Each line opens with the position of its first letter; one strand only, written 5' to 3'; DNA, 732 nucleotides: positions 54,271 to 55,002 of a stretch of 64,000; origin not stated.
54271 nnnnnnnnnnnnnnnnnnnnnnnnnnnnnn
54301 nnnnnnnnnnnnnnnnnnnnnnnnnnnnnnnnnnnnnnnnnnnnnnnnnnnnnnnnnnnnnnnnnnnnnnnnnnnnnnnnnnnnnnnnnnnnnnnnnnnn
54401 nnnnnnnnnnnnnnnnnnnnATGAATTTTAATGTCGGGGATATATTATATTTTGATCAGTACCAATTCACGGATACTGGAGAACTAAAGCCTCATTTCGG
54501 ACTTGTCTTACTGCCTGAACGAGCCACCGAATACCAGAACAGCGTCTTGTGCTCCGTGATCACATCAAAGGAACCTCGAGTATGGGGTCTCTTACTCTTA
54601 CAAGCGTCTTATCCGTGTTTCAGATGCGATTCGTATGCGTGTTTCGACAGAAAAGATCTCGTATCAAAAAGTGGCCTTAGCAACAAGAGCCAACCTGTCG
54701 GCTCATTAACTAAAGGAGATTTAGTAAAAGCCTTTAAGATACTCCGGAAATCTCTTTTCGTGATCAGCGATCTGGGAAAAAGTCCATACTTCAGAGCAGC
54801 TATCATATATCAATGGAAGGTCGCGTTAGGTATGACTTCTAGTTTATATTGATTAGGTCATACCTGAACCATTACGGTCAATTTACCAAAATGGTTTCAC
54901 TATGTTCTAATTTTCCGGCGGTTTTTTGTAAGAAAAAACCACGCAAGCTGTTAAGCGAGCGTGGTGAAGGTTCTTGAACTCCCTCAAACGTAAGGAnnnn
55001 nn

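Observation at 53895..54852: Panacea-domain putative antitoxin paired with an unclassified toxin, divergent from pilB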

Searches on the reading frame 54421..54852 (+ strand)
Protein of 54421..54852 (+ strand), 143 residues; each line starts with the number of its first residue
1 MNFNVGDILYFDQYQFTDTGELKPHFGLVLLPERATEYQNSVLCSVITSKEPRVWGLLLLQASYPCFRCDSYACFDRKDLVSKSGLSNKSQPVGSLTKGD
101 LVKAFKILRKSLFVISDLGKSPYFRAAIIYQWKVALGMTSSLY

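Call 3: search_protein_families(library=pfam, proteins=[window:54421-54852:+], max_evalue=1)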
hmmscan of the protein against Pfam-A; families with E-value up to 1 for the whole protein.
window:54421-54852:+ (143 aa): 0 families

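Call 4: search_protein_families(library=padloc, proteins=[window:54421-54852:+], max_evalue=1)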
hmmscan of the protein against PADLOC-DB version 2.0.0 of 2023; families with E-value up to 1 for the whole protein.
window:54421-54852:+ (143 aa): 0 families

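Call 5: search_protein_families(library=ncbifam, proteins=[window:54421-54852:+], max_evalue=1)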
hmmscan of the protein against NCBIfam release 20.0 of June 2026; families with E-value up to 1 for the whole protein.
window:54421-54852:+ (143 aa): 0 families

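Call 6: find_homologous_proteins(query=window:54421-54849:+)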
Query window:54421-54849:+ (143 aa): 53 proteins with E <= 0.001 among 82 candidates.
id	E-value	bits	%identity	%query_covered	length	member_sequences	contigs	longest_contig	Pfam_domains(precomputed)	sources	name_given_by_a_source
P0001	2.7e-87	308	96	100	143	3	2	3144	-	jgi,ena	-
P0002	3.6e-71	255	80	100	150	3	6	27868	-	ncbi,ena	-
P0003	2.8e-70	252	79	100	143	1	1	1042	-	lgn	-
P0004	2.3e-65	237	73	100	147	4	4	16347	-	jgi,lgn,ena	jgi:hypothetical protein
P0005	3.6e-65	236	74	100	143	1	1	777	-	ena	-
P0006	7.3e-64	232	72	100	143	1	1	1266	-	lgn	-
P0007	1.1e-58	215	70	96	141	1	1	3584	-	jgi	jgi:hypothetical protein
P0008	3.1e-58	213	69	97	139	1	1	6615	-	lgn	-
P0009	3.6e-58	213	70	96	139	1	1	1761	-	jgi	jgi:hypothetical protein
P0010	1.5e-54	202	64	97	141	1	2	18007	-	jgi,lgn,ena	jgi:hypothetical protein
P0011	5.1e-54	200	63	97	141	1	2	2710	-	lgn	-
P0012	5.2e-54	200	67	96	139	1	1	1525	-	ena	-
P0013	2.6e-53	197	64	93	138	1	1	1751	-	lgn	-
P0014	2.6e-53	197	65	97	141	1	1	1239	-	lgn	-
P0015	6.4e-53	196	67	96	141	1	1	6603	-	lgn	-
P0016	9.8e-53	196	64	96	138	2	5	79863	-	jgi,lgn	jgi:hypothetical protein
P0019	4.3e-50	187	61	96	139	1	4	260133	-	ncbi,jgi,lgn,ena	-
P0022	2.3e-49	185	61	97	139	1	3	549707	-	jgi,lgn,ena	jgi:hypothetical protein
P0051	2.1e-30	123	48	92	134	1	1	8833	-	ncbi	-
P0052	9.0e-30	121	46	92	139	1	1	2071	-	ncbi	-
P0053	1.6e-23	101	46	90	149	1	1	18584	-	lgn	-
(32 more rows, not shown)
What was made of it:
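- One JGI relative is named 'mRNA-degrading endonuclease toxin of MazEF' (call 6).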

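Call 7: search_solved_structures(query=window:54421-54849:+, max_evalue=10)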
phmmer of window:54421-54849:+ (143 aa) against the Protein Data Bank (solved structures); distinct sequences matched with E-value up to 10: 0.

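Call 10: search_solved_structures(query=A1, max_evalue=10, show_alignments=3)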
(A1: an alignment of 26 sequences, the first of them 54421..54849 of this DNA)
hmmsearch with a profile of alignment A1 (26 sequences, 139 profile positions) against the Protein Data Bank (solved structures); distinct sequences matched with E-value up to 10: 0.
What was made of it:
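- Tried and rejected: PDB sequence search with the single protein and with the family profile gave no hits (calls 7, 10).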

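Call 12: find_encoding_contigs(protein=P0019, flank=4000, max_places=3)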
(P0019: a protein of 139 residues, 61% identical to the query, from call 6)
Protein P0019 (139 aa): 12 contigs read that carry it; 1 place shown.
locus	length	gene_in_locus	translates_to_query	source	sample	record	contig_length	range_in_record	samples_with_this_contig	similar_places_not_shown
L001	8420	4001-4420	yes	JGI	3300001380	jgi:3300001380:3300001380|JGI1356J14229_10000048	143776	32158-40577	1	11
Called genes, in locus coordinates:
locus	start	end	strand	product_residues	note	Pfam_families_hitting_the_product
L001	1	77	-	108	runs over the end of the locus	-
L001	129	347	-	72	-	-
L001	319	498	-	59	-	-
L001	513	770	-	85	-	PF18903:DUF5659 (weak)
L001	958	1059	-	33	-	-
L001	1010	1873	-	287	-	-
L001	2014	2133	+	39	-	-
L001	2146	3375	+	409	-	-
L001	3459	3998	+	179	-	-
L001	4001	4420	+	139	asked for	-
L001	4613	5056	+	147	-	-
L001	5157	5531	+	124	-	-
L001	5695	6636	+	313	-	PF10432:bact-PGI_C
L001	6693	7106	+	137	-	-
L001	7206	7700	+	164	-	PF07610:DUF1573, PF22544:HYDIN_VesB_CFA65-like_Ig (faint)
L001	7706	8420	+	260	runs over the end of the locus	PF02683:DsbD_TM (weak), PF11139:SfLAP (weak)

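Call 13: find_encoding_contigs(protein=P0022, flank=4000, max_places=3)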
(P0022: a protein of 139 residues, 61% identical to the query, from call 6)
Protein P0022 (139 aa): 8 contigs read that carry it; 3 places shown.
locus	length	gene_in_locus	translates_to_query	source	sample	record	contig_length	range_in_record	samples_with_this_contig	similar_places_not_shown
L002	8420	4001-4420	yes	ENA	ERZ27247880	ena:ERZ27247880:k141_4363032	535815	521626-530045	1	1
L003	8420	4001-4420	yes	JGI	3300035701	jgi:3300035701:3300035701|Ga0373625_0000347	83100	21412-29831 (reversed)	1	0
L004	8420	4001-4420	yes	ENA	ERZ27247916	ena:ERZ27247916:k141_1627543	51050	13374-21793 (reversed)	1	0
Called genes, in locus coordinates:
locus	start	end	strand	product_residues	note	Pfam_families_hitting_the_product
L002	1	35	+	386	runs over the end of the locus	-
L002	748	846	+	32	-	-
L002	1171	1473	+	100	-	PF18734:HEPN_AbiU2 (weak)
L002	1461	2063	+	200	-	-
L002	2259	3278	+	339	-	PF00890:FAD_binding_2 (weak), PF01266:DAO (faint), PF01494:FAD_binding_3, PF01946:Thi4 (weak), PF03486:HI0933_like, PF07992:Pyr_redox_2, PF13450:NAD_binding_8 (weak), PF13738:Pyr_redox_3 (weak)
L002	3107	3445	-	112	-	-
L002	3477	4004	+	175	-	PF13274:SocA_Panacea (weak)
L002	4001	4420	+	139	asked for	-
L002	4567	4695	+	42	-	-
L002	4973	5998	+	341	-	-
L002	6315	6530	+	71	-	-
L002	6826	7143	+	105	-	-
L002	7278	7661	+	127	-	PF01541:GIY-YIG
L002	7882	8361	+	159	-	-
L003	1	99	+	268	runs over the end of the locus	PF03372:Exo_endo_phos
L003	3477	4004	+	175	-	PF13274:SocA_Panacea (weak)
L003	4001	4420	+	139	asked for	-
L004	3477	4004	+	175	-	PF13274:SocA_Panacea (weak)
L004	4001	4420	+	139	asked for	-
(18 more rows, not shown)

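Call 14: find_encoding_contigs(protein=P0016, flank=4000, max_places=3)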
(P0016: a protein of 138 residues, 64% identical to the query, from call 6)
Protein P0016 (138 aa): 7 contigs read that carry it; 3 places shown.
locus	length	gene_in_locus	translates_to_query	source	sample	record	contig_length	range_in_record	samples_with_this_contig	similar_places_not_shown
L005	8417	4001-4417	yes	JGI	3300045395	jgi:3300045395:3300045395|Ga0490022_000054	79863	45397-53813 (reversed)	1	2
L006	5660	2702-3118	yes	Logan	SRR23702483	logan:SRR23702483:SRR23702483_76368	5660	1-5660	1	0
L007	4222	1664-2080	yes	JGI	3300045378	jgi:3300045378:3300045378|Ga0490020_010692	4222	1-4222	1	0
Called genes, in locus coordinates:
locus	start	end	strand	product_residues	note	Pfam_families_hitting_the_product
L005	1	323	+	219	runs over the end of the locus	PF13462:Thioredoxin_4, PF01323:DSBA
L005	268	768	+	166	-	PF07884:VKOR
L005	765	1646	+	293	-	PF10672:Methyltrans_SAM, PF03602:Cons_hypoth95 (weak), PF09445:Methyltransf_15 (weak)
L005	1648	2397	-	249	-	-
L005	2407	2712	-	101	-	-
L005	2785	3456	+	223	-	PF00849:PseudoU_synth_2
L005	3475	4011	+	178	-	PF13274:SocA_Panacea (weak)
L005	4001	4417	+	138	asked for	-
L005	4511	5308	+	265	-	PF00763:THF_DHG_CYH, PF02882:THF_DHG_CYH_C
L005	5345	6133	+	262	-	PF04402:SIMPL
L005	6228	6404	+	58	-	PF00584:SecE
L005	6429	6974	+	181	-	PF02357:NusG, PF00467:KOW (weak)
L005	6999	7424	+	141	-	PF03946:Ribosomal_L11_N, PF00298:Ribosomal_L11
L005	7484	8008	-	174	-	PF00186:DHFR_1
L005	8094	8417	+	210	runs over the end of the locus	PF01467:CTP_transf_like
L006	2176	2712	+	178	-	PF13274:SocA_Panacea (weak)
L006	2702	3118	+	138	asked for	-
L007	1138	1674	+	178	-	PF13274:SocA_Panacea (weak)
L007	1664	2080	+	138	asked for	-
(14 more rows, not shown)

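Call 15: predict_structure(alignment_id=A1)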
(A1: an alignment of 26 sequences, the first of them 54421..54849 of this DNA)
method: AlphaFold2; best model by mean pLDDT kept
length: 143 residues; sequences in the alignment: 26
mean_pLDDT: 91.1   pTM: 0.86
mean pLDDT of the five models: 91.1, 91.0, 90.6, 90.3, 90.3
residues with pLDDT >= 90: 107; 70-90: 29; 50-70: 6; < 50: 1
segments of 3 or more residues with pLDDT < 50: none
pLDDT, mean of each block of 10 residues (from residue 1): 92 93 96 77 95 95 97 94 94 97 96 83 89 90 55
secondary structure, 60 per line:
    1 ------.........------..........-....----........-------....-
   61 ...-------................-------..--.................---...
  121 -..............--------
elements in order: E7-15 E22-31 H33-36 E41-48 E56-59 E71-82 H98-114 H122-135
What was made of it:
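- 54421..54852 (+): panT: divergent MazF/PemK-fold toxin gene, 143 aa, pI about 9. AF2 pLDDT 91.1 (call 15).
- PanT fold: AF2 pLDDT 91, pTM 0.86 (call 15).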

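Call 17: fold_search(model_id=the predicted structure, library=pdb)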
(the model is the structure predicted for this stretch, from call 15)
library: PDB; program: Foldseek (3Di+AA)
matches with E <= 10: 404; with E <= 0.001: 69
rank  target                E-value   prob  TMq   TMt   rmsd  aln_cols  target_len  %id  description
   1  4mdx_A                2.6e-06  1.00  0.65  0.79   3.2       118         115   18  Crystal structure of Bacillus subtilis MazF in complex with RNA (released 2013-10-23)
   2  2mf2_MODEL_1_A        3.2e-06  1.00  0.59  0.63   5.1       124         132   16  Structural and biophysical characterization of the mRNA interferase SaMazF from Staphylococcus aureus. (released 2014-05-21)
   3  5hkc_B                6.1e-06  1.00  0.62  0.78   3.9       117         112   16  Crystal structure of M. tuberculosis MazF-mt3 T52D-F62D mutant in complex with 8-mer RNA (released 2017-01-18)
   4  4mzp_B                6.1e-06  1.00  0.62  0.75   3.3       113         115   15  MazF from S. aureus crystal form III, C2221, 2.7 A (released 2014-05-21)
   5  4hke_A                7.8e-06  1.00  0.64  0.75   4.2       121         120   18  Crystal Structure of MoxT of Bacillus anthracis (released 2013-11-13)
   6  7bxy                  7.8e-06  1.00  0.63  0.76   3.8       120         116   18  mRNA interferase from Bacillus cereus (released 2021-04-28)
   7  9g7k_E                8.7e-06  1.00  0.63  0.76   3.3       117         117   15  Staphylococcus aureus MazF in complex with Nanobody 12 (released 2024-07-31)
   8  4me7_C                9.8e-06  1.00  0.61  0.78   4.3       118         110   19  Crystal structure of Bacillus subtilis toxin MazF in complex with cognate antitoxin MazE (released 2013-10-23)
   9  1ne8                  1.0e-05  1.00  0.63  0.76   4.0       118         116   17  YDCE protein from Bacillus subtilis (released 2003-01-14)
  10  9g7k_A                1.0e-05  1.00  0.64  0.75   4.0       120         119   15  Staphylococcus aureus MazF in complex with Nanobody 12 (released 2024-07-31)
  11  5hk3_A                1.2e-05  1.00  0.60  0.74   3.5       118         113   18  Crystal structure of M. tuberculosis MazF-mt3 T52D-F62D mutant in complex with DNA (released 2017-01-18)
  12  9g2a_B                1.3e-05  1.00  0.61  0.76   3.1       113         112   14  Staphylococcus aureus MazF in complex with nanobody 4 (released 2024-07-17)
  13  4mzp_A                1.3e-05  1.00  0.61  0.75   3.3       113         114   15  MazF from S. aureus crystal form III, C2221, 2.7 A (released 2014-05-21)
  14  5hk0_B                1.7e-05  1.00  0.62  0.80   3.2       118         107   17  Crystal structure of M. tuberculosis MazF-mt3 (Rv1991c) in complex with RNA (released 2017-01-18)
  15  5hkc_A                1.8e-05  1.00  0.64  0.79   3.1       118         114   18  Crystal structure of M. tuberculosis MazF-mt3 T52D-F62D mutant in complex with 8-mer RNA (released 2017-01-18)
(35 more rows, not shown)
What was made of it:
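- On MazF/PemK endoribonuclease toxins (Pfam PF02452; CcdB/MazF superfamily): Foldseek gives 69 PDB hits at E <= 1e-3, and the top 50 are all MazF, with TMt 0.67-0.83 (call 17).
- On SocAB (type VI TA): The partner has a MazF fold (call 17).
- Closest known: MazF / EndoA / PemK-Kid endoribonuclease toxins. Same: SH3-like barrel plus C-terminal helix (TMt about 0.8; call 17).
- All top 50 Foldseek PDB hits are MazF, with E down to 2.6e-6 and TMt 0.70-0.83 (call 17).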

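Call 18: search_protein_representatives(alignment_id=A1)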
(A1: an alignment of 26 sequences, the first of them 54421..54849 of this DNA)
Query: 26 sequences, 139 profile positions. Proteins with E-value up to 0.001 (for the whole library): 40; up to 1e-10: 37; up to 1e-30: 17. The best 40 are listed.
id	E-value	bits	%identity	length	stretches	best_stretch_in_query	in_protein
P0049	1.1e-52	193.7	-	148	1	1-135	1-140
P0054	6.3e-46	171.8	-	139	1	2-136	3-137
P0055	3.5e-45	169.4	-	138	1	2-136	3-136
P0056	1.5e-41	157.6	-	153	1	2-137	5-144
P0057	2.7e-41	156.8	-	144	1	1-137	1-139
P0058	3.1e-41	156.6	-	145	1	2-137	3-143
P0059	1.7e-39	151.0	-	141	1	1-136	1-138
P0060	7.0e-39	149.0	-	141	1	1-137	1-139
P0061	1.3e-38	148.1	-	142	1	1-136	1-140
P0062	1.2e-36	141.7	-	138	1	1-135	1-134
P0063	1.9e-36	141.1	-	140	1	1-136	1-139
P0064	4.6e-36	139.8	-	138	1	1-135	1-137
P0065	7.5e-36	139.2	-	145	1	3-136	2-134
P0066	4.6e-35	136.6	-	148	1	3-136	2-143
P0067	2.9e-34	134.0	-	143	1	2-135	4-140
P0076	6.9e-26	106.9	-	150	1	3-136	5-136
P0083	4.3e-17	78.4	-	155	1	2-134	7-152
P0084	8.6e-17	77.4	-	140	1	5-136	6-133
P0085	4.0e-16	75.2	-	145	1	7-135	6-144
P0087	2.4e-13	66.2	-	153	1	1-137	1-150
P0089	4.6e-11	58.8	-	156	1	2-133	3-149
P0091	9.9e-05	38.3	-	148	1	1-134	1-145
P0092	1.3e-04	38.0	-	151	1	1-134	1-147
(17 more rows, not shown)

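Call 20: search_protein_families(library=pfam, alignment_id=A2, max_evalue=1)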
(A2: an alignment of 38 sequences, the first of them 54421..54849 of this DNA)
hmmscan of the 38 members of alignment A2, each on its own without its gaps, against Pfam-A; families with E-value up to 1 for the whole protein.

A. member 1, window:54421-54849:+ (143 aa): 0 families

B. families by the number of members that match (of 38 scanned): 15 families
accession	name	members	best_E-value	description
PF02452.23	PemK_toxin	11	0.00056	PemK-like, MazF-like toxin of type II toxin-antitoxin system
PF07261.16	DnaB_2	1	0.0049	Replication initiation and membrane attachment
PF16067.10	DUF4809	1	0.0059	Domain of unknown function (DUF4809)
PF23519.1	Microp_apicomplexa_10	1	0.06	Apicomplexa microprotein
PF23780.1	S-AdoMet_lyase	1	0.082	S-Adenosylmethionine lyase family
PF23302.1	HTH_DNAJC9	1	0.084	DNAJC9 HTH domain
PF04276.17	DUF443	1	0.086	Protein of unknown function (DUF443)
PF16897.10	MMR_HSR1_Xtn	1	0.087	C-terminal region of MMR_HSR1 domain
PF02877.19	PARP_reg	1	0.12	Poly(ADP-ribose) polymerase, regulatory domain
PF01393.25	Chromo_shadow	1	0.13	Chromo shadow domain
PF10579.15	Rapsyn_N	1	0.19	Rapsyn N-terminal myristoylation and linker region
PF03523.18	Macscav_rec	1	0.25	Macrophage scavenger receptor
PF25250.1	DUF7852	1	0.29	Domain of unknown function (DUF7852)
PF18687.6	DUF5637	1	0.3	Family of unknown function (DUF5637)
PF14377.11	UBM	1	0.3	Ubiquitin binding region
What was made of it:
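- On MazF/PemK endoribonuclease toxins (Pfam PF02452; CcdB/MazF superfamily): 11 of 38 relatives give only weak hits, best E 5.6e-4 (call 20).
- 11 of 38 members give weak PemK_toxin hits, best E 5.6e-4 (call 20).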

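Call 30: find_related_loci(query=A1, collection=genome_contigs, flank=3000)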
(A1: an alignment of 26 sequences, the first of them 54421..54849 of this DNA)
Query A1 (143 aa) in genome_contigs; peptide patterns used: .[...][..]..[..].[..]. (x = any residue, [..] = any of these).
29 stretches matched a pattern; 7 encode a relative of the query (tblastn E <= 1e-3); 7 distinct loci.
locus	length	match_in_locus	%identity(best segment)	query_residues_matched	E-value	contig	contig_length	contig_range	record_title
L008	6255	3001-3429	80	1-143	2e-77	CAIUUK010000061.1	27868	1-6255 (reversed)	uncultured bacterium isolate VK3_bin-1048 genome assembly, contig: bin-1048:61/69, whole genome shotgun sequence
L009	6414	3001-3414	64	1-138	5e-59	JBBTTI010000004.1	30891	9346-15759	MAG: Patescibacteria group bacterium isolate H14-bin043_1 H14_bin043_1_000000000004, whole genome shotgun sequence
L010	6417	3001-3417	63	1-137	8e-56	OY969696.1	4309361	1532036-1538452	MAG: Candidatus Aminicenantes bacterium isolate MFD04408.bin.1.14 genome assembly, chromosome: 1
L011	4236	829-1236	60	1-136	5e-55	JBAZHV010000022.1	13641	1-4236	MAG: Candidatus Paceibacterota bacterium isolate SO_2017_LW3_79 NODE_13096_length_13641_cov_8.902176_LW162_2017, whole g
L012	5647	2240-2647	59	1-136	7e-53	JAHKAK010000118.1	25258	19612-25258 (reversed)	MAG: Patescibacteria group bacterium isolate Undefined_mixed_planktonic.mb.35 Undefined_mixed_pl.mb.35_k141_1441729, who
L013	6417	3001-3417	55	1-138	2e-48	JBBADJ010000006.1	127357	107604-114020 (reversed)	MAG: Candidatus Ratteibacteria bacterium isolate SO_2017_LW2_115 scaffold_98_c2_LW138R_2017, whole genome shotgun sequen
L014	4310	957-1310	54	1-117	4e-38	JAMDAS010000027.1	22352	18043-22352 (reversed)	MAG: Candidatus Omnitrophota bacterium isolate FK_Sedi_B_Bin.251 NODE_7796_length_22352_cov_8.67316, whole genome shotgu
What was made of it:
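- Closest known: PanA:PanT modules with MazF/PemK-like toxins. Different: The hosts here are uncultivated lineages: Patescibacteria, Aminicenantes, Ratteibacteria, Omnitrophota, Nitrospirota (calls 6, 30).
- Tried and rejected: It was repeated with A1, using one narrow peptide pattern, so the figure of 7 species is a lower bound (call 30).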

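Call 32: find_encoding_contigs(protein=P0053, flank=3000, max_places=2)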
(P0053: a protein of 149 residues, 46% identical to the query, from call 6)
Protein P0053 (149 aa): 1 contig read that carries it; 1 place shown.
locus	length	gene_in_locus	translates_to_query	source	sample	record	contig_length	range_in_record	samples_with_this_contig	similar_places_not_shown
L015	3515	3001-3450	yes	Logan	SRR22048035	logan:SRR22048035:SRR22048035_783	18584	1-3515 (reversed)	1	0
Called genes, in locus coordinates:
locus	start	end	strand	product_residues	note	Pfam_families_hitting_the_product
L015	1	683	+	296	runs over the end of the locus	PF00685:Sulfotransfer_1, PF13469:Sulfotransfer_3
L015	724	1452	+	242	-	PF12146:Hydrolase_4 (faint), PF00561:Abhydrolase_1 (weak)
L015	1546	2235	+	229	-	PF01966:HD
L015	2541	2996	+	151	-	PF13274:SocA_Panacea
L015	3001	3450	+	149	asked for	-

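Call 33: find_encoding_contigs(protein=P0051, flank=3000, max_places=2)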
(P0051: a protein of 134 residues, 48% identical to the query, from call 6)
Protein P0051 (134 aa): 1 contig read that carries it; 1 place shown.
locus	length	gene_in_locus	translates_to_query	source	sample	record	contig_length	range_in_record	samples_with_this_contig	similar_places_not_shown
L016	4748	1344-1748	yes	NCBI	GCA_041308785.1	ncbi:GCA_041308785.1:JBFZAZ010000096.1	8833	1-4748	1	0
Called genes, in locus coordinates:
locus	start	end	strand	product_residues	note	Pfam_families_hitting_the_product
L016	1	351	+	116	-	?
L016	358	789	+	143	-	-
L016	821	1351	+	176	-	PF13274:SocA_Panacea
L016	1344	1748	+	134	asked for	-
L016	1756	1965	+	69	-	-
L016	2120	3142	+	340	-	PF13177:DNA_pol3_delta2, PF09115:DNApol3-delta_C (weak)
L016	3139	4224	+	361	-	PF25852:DUF6242_C (faint), PF15902:Sortilin-Vps10, PF14870:PSII_BNR, PF15902:Sortilin-Vps10 (weak)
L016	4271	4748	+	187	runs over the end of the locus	PF01765:RRF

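Call 34: find_encoding_contigs(protein=P0091, flank=3000, max_places=2)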
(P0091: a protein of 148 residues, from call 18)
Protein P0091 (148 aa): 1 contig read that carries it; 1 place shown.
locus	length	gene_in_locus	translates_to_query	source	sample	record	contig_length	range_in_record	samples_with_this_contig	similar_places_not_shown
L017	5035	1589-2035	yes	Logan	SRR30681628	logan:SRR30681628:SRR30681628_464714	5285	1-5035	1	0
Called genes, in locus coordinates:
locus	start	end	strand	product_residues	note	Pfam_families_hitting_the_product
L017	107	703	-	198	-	PF09335:VTT_dom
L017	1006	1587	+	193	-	-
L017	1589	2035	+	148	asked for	-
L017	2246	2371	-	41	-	-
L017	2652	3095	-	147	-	-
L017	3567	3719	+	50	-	-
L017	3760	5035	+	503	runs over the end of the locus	PF00239:Resolvase, PF07508:Recombinase, PF13408:Zn_ribbon_recom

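Call 35: search_protein_families(library=pfam, proteins=[L017:1006-1587:+, L015:2541-2996:+, L016:821-1351:+, L001:3459-3998:+, L017:1589-2035:+], max_evalue=1)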
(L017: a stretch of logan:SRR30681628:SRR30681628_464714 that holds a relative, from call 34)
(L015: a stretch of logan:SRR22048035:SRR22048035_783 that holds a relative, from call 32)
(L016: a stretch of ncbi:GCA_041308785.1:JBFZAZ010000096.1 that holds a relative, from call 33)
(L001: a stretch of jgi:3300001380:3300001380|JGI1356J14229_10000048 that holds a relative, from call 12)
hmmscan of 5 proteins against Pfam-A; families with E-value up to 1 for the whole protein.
L017:1006-1587:+ (193 aa): 1 family
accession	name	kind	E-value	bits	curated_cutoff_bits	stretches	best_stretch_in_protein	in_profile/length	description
PF13274.11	SocA_Panacea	-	0.0056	18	25.7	1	42-98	2-58/113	Antitoxin SocA-like, Panacea domain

L015:2541-2996:+ (151 aa): 3 families
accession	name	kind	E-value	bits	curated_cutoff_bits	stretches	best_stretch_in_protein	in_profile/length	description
PF13274.11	SocA_Panacea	-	8.4e-10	40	25.7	1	6-113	1-108/113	Antitoxin SocA-like, Panacea domain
PF21084.3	DUF4423_like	-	0.12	13.1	24.1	1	93-115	54-76/76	Winged Helix-turn-helix domain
PF06436.16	Pneumovirus_M2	-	0.12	12.3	25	1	85-124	92-132/159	Pneumovirus matrix protein 2 (M2)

L016:821-1351:+ (176 aa): 1 family
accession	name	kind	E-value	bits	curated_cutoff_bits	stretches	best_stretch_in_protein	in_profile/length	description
PF13274.11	SocA_Panacea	-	7e-11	43.5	25.7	1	28-136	1-110/113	Antitoxin SocA-like, Panacea domain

L001:3459-3998:+ (179 aa): 2 families
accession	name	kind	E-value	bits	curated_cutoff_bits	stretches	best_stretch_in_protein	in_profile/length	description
PF13274.11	SocA_Panacea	-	0.00025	22.4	25.7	1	32-140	2-109/113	Antitoxin SocA-like, Panacea domain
PF01454.25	MAGE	-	0.045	14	25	1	59-103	156-199/207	MAGE homology domain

L017:1589-2035:+ (148 aa): 0 families
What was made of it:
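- On Panacea / PanA antitoxin (Pfam PF13274 SocA_Panacea, DUF4065): Partners of relatives score 40-43.5 bits (call 35).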
